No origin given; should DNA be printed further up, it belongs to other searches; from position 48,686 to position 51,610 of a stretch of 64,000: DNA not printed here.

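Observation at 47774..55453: Polysaccharide synthesis and remodelling locus: GT2 synthase fused to a GH26-like hydrolase, extra GH26 paralog, FemAB, CBM-CE4 deacetylase, GH16 lipoprotein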

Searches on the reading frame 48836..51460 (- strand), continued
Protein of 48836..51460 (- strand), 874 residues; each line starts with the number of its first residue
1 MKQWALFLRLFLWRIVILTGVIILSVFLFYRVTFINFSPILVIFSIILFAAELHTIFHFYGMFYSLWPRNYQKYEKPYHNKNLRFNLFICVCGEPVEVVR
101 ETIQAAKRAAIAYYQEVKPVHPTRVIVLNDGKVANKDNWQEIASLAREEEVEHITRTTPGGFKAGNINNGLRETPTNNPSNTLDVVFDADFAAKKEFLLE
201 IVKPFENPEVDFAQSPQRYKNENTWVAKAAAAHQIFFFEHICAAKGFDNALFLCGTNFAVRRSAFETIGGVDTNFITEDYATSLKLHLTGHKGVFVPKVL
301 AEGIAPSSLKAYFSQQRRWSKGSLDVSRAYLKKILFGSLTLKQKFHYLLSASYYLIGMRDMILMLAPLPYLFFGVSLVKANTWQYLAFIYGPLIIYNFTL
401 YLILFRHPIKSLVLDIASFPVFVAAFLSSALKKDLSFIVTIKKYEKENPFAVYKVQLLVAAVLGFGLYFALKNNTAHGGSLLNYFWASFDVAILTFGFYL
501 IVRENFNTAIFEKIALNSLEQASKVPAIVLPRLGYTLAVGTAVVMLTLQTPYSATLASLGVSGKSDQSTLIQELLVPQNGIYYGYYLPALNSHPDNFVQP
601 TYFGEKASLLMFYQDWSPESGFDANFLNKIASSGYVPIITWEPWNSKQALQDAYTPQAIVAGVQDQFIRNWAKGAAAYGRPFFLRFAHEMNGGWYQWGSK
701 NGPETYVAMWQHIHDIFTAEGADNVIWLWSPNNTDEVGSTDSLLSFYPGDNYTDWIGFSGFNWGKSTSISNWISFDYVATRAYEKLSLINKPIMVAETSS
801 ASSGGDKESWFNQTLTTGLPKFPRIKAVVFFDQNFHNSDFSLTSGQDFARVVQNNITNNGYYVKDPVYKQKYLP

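Call 68: list_cluster_members(proteins=[P0243, P0244, P0245, P0249, P0251, P0256, P0259, P0263, P0270, P0279])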
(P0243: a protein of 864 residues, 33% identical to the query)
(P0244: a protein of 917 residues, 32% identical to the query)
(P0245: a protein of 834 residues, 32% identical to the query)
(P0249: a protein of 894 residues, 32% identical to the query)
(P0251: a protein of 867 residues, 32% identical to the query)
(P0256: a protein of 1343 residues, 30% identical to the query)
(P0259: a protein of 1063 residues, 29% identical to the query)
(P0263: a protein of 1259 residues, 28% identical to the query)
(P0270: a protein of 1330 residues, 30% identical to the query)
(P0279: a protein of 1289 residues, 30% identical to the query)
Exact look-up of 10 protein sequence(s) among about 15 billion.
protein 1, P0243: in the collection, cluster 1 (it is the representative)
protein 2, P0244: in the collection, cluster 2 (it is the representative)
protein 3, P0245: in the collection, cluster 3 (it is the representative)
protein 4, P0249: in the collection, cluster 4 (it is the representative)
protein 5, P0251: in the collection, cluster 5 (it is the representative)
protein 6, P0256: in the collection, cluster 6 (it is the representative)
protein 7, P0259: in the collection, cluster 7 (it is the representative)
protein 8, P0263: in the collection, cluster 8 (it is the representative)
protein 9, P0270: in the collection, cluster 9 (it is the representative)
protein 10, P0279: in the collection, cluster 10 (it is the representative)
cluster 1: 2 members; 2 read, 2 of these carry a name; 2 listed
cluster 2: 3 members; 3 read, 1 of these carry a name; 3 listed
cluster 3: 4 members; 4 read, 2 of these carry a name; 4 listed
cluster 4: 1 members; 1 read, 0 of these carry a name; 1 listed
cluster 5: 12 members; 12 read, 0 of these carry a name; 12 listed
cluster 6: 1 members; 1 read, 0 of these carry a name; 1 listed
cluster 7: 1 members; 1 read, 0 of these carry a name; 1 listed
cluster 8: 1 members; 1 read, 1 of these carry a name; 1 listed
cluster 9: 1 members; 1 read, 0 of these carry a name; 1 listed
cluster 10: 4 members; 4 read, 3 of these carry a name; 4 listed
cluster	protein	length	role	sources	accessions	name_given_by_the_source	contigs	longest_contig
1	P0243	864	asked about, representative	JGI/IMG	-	cellulose synthase (UDP-forming)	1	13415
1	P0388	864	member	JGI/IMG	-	cellulose synthase (UDP-forming)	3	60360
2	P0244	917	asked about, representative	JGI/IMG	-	-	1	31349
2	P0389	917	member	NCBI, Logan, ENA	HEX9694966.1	MAG TPA: glycosyltransferase [Actinomycetota bacterium]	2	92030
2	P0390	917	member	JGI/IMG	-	-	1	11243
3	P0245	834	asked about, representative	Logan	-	-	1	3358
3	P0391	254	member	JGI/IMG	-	beta-mannanase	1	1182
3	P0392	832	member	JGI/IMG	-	cellulose synthase (UDP-forming)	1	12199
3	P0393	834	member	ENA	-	-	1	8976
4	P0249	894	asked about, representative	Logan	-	-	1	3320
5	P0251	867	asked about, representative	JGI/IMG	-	-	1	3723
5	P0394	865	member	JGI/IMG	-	-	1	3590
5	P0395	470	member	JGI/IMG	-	-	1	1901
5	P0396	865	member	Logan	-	-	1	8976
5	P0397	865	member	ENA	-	-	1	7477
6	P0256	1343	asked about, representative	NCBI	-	-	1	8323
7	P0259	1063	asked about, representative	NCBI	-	-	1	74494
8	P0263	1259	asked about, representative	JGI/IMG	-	cellulose synthase/poly-beta-1,6-N-acetylglucosamine synthase-like glycosyltransferase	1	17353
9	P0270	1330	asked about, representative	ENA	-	-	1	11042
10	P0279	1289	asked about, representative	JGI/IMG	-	cellulose synthase (UDP-forming)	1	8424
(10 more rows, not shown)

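Call 69: search_protein_families(library=pfam, proteins=[P0243, P0244, P0256, P0259, P0263, P0270, P0279, P0246], max_evalue=0.0001)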
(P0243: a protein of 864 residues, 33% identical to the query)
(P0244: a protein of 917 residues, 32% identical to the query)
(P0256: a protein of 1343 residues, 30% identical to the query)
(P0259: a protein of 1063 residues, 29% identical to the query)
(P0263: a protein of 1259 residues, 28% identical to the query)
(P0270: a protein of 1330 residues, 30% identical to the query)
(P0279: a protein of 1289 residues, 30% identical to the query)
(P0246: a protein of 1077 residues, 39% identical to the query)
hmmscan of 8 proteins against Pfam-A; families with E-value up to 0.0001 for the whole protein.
P0243 (864 aa): 6 families
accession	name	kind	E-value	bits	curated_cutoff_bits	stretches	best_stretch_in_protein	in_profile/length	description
PF13641.12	Glyco_tranf_2_3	-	5e-24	86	27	1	80-295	5-228/230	Glycosyltransferase like family 2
PF13632.12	Glyco_trans_2_3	-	3.9e-16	59.9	27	1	161-350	1-188/198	Glycosyl transferase family group 2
PF00535.33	Glycos_transf_2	-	1.7e-15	57.8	23.3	1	80-244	2-168/168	Glycosyl transferase family 2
PF13506.12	Glyco_transf_21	-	1.1e-12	48.2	21.7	1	140-295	12-173/174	Glycosyl transferase family 21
PF02156.21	Glyco_hydro_26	-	1.4e-12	48.1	20.2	1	656-752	137-227/311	Glycosyl hydrolase family 26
PF03552.20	Cellulose_synt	-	7.2e-10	38.5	24.7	1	250-354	421-531/722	Cellulose synthase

P0244 (917 aa): 6 families
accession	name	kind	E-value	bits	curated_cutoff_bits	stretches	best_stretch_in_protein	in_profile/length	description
PF13641.12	Glyco_tranf_2_3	-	3.5e-21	76.7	27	1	121-331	10-228/230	Glycosyltransferase like family 2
PF13632.12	Glyco_trans_2_3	-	9.8e-17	61.9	27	1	197-397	1-183/198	Glycosyl transferase family group 2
PF00535.33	Glycos_transf_2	-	2.7e-15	57.2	23.3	1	116-279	2-167/168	Glycosyl transferase family 2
PF03552.20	Cellulose_synt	-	1.2e-11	44.4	24.7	1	286-400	421-541/722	Cellulose synthase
PF02156.21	Glyco_hydro_26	-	2.7e-11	43.8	20.2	1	685-782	139-230/311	Glycosyl hydrolase family 26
PF13506.12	Glyco_transf_21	-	3e-09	37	21.7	1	174-331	10-173/174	Glycosyl transferase family 21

P0256 (1343 aa): 5 families
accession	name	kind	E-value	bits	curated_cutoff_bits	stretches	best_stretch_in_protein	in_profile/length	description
PF13641.12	Glyco_tranf_2_3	-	1.7e-23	84.3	27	1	554-787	2-229/230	Glycosyltransferase like family 2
PF13632.12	Glyco_trans_2_3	-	2.2e-20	73.8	27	1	651-842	2-195/198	Glycosyl transferase family group 2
PF00535.33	Glycos_transf_2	-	1.5e-15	58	23.3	1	557-736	2-168/168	Glycosyl transferase family 2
PF13506.12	Glyco_transf_21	-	1.2e-07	31.8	21.7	1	646-786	29-173/174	Glycosyl transferase family 21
PF03552.20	Cellulose_synt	-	1.2e-06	27.9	24.7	1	741-876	420-558/722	Cellulose synthase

P0259 (1063 aa): 5 families
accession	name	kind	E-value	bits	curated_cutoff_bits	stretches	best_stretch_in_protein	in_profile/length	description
PF13641.12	Glyco_tranf_2_3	-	2.5e-22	80.5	27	1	284-517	3-230/230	Glycosyltransferase like family 2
PF13632.12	Glyco_trans_2_3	-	5.8e-19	69.1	27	1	381-586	3-189/198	Glycosyl transferase family group 2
PF00535.33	Glycos_transf_2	-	4.4e-11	43.4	23.3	1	286-464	2-167/168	Glycosyl transferase family 2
PF13506.12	Glyco_transf_21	-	2e-07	31.1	21.7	1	378-515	32-173/174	Glycosyl transferase family 21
PF03552.20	Cellulose_synt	-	3.5e-07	29.6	24.7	1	470-589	420-545/722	Cellulose synthase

P0263 (1259 aa): 5 families
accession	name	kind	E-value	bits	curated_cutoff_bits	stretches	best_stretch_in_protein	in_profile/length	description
PF13632.12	Glyco_trans_2_3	-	2.4e-21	76.9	27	1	578-782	3-183/198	Glycosyl transferase family group 2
PF13641.12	Glyco_tranf_2_3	-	4e-19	70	27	1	483-713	5-229/230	Glycosyltransferase like family 2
PF00535.33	Glycos_transf_2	-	3.3e-11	43.9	23.3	1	483-662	2-168/168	Glycosyl transferase family 2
PF03552.20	Cellulose_synt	-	9.6e-09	34.8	24.7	1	666-783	419-539/722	Cellulose synthase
PF13506.12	Glyco_transf_21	-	3.7e-08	33.5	21.7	1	564-712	21-173/174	Glycosyl transferase family 21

P0270 (1330 aa): 7 families
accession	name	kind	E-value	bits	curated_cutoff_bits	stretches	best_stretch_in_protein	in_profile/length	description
PF13641.12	Glyco_tranf_2_3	-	1.4e-24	87.8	27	1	110-313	15-230/230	Glycosyltransferase like family 2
PF13632.12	Glyco_trans_2_3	-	3.1e-21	76.5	27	1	176-376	3-183/198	Glycosyl transferase family group 2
PF13506.12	Glyco_transf_21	-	1.4e-15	57.6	21.7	1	148-312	7-174/174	Glycosyl transferase family 21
PF00535.33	Glycos_transf_2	-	1.2e-11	45.3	23.3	1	109-260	11-167/168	Glycosyl transferase family 2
PF02156.21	Glyco_hydro_26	-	1.4e-10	41.5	20.2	1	681-795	138-254/311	Glycosyl hydrolase family 26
PF03552.20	Cellulose_synt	-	1.2e-09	37.8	24.7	1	259-387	414-549/722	Cellulose synthase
PF03198.20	Glyco_hydro_72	-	9.6e-07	28.8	25.9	1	913-1106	18-215/314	Glucanosyltransferase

P0279 (1289 aa): 8 families
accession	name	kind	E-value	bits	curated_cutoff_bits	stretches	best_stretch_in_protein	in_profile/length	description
PF13641.12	Glyco_tranf_2_3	-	6.9e-25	88.8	27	1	105-309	14-230/230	Glycosyltransferase like family 2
PF13632.12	Glyco_trans_2_3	-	3.3e-19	69.9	27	1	172-357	3-187/198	Glycosyl transferase family group 2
PF13506.12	Glyco_transf_21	-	2.4e-16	60.1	21.7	1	146-308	9-174/174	Glycosyl transferase family 21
PF00535.33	Glycos_transf_2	-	5.3e-14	52.9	23.3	1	104-256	10-167/168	Glycosyl transferase family 2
PF02836.23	Glyco_hydro_2_C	-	2.1e-12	47.3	21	1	879-1101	7-214/302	Glycosyl hydrolases family 2, TIM barrel domain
PF02156.21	Glyco_hydro_26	-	7.1e-10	39.2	20.2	1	687-752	174-241/311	Glycosyl hydrolase family 26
PF03552.20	Cellulose_synt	-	4.2e-08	32.6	24.7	1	262-392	421-557/722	Cellulose synthase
PF16407.11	PKD_2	-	2.4e-05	25.1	39.2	1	1198-1284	25-111/157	PKD-like family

P0246 (1077 aa): 2 families
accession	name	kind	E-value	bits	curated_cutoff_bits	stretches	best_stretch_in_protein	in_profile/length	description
PF17957.7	Big_7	-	1.1e-30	106.5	24.1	2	449-517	1-70/70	Bacterial Ig domain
PF02156.21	Glyco_hydro_26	-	3.8e-25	89.3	20.2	2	221-367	138-278/311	Glycosyl hydrolase family 26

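Call 70: find_encoding_contigs(protein=P0389, flank=7000, max_places=1)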
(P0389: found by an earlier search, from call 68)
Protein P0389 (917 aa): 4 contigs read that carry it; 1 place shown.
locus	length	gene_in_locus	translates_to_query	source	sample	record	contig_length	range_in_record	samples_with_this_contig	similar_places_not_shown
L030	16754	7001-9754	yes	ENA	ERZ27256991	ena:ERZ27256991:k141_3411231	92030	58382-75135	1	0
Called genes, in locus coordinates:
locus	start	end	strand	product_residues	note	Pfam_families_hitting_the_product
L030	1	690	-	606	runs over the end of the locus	PF13522:GATase_6, PF13537:GATase_7, PF01380:SIS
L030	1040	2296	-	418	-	-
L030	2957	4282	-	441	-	PF02878:PGM_PMM_I, PF02879:PGM_PMM_II, PF02880:PGM_PMM_III, PF00408:PGM_PMM_IV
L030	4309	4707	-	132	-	PF00380:Ribosomal_S9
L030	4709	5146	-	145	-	PF00572:Ribosomal_L13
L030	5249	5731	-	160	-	PF00127:Copper-bind (weak)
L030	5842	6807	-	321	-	-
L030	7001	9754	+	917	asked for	PF13506:Glyco_transf_21, PF00535:Glycos_transf_2, PF13641:Glyco_tranf_2_3, PF13632:Glyco_trans_2_3, PF03552:Cellulose_synt, PF02156:Glyco_hydro_26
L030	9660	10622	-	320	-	PF02156:Glyco_hydro_26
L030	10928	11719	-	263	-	PF01416:PseudoU_synth_1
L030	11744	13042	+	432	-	PF25145:NfeD1b_N, PF24961:NfeD_membrane, PF01957:NfeD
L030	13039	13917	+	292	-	PF01145:Band_7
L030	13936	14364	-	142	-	PF01196:Ribosomal_L17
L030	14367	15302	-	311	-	PF01193:RNA_pol_L, PF01000:RNA_pol_A_bac, PF03118:RNA_pol_A_CTD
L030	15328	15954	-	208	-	PF00163:Ribosomal_S4, PF01479:S4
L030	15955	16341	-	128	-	PF00411:Ribosomal_S11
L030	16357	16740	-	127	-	PF00416:Ribosomal_S13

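Call 71: find_encoding_contigs(protein=P0388, flank=7000, max_places=1)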
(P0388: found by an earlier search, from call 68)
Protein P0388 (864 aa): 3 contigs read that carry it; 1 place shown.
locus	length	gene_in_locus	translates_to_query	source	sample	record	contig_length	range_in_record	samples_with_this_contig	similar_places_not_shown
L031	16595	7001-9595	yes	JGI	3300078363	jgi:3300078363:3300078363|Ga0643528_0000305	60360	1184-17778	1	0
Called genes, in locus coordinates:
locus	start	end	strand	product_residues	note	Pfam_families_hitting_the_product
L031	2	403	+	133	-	-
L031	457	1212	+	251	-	PF13473:Cupredoxin_1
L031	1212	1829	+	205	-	PF05724:TPMT, PF01209:Ubie_methyltran (weak), PF13489:Methyltransf_23, PF03848:TehB (weak), PF13847:Methyltransf_31, PF08241:Methyltransf_11, PF08242:Methyltransf_12, PF13649:Methyltransf_25, +1 more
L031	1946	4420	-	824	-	PF13620:CarboxypepD_reg (faint), PF04122:CW_binding_2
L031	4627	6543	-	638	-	PF02156:Glyco_hydro_26, PF04122:CW_binding_2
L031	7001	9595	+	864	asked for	PF00535:Glycos_transf_2, PF13641:Glyco_tranf_2_3, PF13506:Glyco_transf_21, PF13632:Glyco_trans_2_3, PF03552:Cellulose_synt, PF02156:Glyco_hydro_26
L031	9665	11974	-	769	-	PF01315:Ald_Xan_dh_C, PF02738:MoCoBD_1, PF20256:MoCoBD_2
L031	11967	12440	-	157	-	PF00111:Fer2, PF13085:Fer2_3 (weak), PF01799:Fer2_2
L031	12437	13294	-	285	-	PF00941:FAD_binding_5, PF03450:CO_deh_flav_C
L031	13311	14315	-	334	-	PF00696:AA_kinase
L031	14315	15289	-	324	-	PF02729:OTCace_N, PF00185:OTCace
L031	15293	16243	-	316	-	PF02729:OTCace_N, PF00185:OTCace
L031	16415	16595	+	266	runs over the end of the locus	PF00941:FAD_binding_5, PF03450:CO_deh_flav_C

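Call 73: find_encoding_contigs(protein=P0069, flank=8000, max_places=1)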
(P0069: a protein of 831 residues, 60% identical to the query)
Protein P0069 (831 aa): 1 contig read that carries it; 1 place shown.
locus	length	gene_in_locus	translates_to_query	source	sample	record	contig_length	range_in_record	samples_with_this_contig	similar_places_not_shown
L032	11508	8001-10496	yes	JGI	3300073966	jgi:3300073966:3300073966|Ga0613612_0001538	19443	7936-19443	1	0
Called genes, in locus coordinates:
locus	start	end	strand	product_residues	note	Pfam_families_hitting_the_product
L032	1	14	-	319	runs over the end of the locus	PF00528:BPD_transp_1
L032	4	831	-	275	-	PF00528:BPD_transp_1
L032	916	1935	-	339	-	PF01547:SBP_bac_1, PF13531:SBP_bac_11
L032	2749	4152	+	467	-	PF13167:GTP-bdg_N, PF16360:GTP-bdg_M, PF03193:RsgA_GTPase (faint), PF13191:AAA_16 (weak), PF01926:MMR_HSR1, PF02421:FeoB_N (weak)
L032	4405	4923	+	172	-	-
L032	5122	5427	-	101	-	-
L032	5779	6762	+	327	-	PF03602:Cons_hypoth95 (faint), PF01555:N6_N4_Mtase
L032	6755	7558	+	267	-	PF02963:EcoRI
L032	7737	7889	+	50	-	-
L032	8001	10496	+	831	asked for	PF00535:Glycos_transf_2, PF13641:Glyco_tranf_2_3, PF13506:Glyco_transf_21, PF13632:Glyco_trans_2_3, PF01522:Polysacc_deac_1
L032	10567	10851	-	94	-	-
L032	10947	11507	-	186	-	?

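Call 74: find_encoding_contigs(protein=P0065, flank=8000, max_places=1)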
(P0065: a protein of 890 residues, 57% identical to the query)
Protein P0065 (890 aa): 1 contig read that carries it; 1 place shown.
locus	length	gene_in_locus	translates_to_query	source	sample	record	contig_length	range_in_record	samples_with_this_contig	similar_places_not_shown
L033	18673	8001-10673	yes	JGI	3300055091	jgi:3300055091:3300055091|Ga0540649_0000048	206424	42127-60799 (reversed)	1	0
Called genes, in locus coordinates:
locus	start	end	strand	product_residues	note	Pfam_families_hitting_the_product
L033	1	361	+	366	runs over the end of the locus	-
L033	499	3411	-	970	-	PF01590:GAF, PF13185:GAF_2 (weak), PF00989:PAS (weak), PF08448:PAS_4, PF00512:HisKA, PF02518:HATPase_c, PF00072:Response_reg, PF01627:Hpt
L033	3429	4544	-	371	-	PF00072:Response_reg, PF13487:HD_5, PF01966:HD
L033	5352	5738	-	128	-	-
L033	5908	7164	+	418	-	PF01522:Polysacc_deac_1, PF19077:Big_13 (faint)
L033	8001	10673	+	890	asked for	PF13641:Glyco_tranf_2_3, PF13506:Glyco_transf_21, PF13632:Glyco_trans_2_3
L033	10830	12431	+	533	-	PF01636:APH (faint), PF03109:ABC1, PF27536:UbiB_helical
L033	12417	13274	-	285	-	PF03009:GDPD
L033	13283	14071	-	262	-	PF03009:GDPD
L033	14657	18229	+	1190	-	PF08309:LVIVD (faint)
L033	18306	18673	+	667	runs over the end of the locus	PF04434:SWIM (weak), PF00533:BRCT, PF12738:PTCB-BRCT (weak)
